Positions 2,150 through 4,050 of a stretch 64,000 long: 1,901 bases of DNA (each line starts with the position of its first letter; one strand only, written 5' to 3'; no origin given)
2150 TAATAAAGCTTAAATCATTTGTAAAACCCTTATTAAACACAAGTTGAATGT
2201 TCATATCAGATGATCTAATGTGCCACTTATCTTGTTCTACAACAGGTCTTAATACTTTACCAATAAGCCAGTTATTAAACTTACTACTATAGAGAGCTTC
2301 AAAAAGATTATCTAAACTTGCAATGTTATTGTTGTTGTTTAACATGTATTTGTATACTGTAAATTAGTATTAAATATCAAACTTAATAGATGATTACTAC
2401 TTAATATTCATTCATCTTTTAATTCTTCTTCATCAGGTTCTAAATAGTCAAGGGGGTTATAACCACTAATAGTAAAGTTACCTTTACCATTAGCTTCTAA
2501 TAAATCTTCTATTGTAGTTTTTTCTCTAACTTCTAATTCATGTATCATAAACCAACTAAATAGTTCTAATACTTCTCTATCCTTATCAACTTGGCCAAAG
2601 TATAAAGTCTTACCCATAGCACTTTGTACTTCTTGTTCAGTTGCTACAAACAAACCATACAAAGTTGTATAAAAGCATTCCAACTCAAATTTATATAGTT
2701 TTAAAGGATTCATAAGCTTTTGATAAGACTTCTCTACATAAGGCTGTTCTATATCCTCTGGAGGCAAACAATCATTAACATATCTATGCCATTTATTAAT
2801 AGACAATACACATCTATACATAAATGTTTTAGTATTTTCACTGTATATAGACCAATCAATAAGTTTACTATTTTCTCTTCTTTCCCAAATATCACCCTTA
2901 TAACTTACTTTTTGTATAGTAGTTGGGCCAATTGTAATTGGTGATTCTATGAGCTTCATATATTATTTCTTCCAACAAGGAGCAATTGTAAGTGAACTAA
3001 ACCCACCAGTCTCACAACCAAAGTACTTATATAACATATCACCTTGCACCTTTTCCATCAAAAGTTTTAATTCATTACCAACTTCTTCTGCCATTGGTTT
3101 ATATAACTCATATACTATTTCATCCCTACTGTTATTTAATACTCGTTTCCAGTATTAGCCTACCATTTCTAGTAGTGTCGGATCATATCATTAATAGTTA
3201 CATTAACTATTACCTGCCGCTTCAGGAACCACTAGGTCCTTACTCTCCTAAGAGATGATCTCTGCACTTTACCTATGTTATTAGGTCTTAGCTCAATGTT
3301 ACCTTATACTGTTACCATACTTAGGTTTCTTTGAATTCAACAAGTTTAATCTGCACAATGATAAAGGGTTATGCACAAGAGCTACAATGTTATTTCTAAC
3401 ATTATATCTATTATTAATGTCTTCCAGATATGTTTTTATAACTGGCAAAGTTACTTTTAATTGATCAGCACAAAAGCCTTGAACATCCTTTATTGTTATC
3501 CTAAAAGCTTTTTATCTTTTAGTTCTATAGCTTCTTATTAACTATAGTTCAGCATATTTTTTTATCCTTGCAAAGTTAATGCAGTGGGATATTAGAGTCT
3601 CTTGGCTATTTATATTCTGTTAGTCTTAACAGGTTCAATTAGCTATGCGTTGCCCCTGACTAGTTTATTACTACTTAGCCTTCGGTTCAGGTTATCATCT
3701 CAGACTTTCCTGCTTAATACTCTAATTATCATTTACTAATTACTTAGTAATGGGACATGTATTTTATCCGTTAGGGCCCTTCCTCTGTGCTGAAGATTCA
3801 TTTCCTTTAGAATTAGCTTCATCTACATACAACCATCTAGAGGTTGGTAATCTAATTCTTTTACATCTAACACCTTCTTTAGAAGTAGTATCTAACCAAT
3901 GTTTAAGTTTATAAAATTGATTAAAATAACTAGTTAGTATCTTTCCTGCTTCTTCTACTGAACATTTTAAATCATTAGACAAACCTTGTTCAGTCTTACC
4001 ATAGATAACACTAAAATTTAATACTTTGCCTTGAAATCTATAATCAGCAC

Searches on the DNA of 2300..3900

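Call 59: search_rna_families(source=window, start=2300, end=3900, threshold=evalue, max_evalue=0.1, show_alignments=1)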
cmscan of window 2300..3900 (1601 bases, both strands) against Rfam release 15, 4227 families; matches with E-value up to 0.1: 1.
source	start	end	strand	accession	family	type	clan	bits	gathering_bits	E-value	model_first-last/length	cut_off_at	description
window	3159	3401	-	RF00028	Intron_gpI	Intron;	-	62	50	6.5e-15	1-253/253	no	Group I catalytic intron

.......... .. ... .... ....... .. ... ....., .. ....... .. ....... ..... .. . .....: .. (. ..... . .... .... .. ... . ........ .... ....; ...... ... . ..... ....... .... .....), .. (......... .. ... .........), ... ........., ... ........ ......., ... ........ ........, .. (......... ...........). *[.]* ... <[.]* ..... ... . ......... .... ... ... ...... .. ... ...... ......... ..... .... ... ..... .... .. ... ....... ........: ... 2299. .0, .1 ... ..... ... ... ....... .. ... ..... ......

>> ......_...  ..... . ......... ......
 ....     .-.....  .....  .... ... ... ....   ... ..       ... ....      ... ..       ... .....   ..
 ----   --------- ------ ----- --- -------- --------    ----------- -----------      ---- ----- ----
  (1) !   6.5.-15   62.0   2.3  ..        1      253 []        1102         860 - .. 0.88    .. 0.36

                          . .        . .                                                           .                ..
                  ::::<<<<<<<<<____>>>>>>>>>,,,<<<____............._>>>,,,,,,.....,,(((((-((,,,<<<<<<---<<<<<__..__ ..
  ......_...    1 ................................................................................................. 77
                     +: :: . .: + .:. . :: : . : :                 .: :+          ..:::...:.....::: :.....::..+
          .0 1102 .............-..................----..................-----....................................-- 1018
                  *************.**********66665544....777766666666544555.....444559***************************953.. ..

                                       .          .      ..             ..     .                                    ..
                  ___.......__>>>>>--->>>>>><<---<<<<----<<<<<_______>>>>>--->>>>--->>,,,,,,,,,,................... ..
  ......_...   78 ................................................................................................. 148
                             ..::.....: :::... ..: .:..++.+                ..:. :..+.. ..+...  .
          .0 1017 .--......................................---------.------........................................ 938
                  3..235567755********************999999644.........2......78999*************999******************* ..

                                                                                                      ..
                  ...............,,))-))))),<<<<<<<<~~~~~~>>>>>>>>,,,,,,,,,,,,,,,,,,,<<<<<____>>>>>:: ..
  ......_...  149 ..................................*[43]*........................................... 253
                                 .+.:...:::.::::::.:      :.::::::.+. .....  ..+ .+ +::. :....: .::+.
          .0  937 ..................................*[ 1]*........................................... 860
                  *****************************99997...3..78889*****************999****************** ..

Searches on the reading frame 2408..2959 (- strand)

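Call 58: search_protein_families(library=pfam, proteins=[window:2408-2959:-], max_evalue=0.001)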
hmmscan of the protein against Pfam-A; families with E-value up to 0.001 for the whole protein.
window:2408-2959:- (183 aa): 0 families

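Call 70: search_protein_families(library=phrogs, proteins=[window:2408-2959:-], max_evalue=0.001)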
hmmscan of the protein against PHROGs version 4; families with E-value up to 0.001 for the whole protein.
window:2408-2959:- (183 aa): 1 family
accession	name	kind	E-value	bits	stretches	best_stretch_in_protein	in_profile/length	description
phrog_5848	-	unknown function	8.7e-15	56.1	1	87-181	3-95/97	-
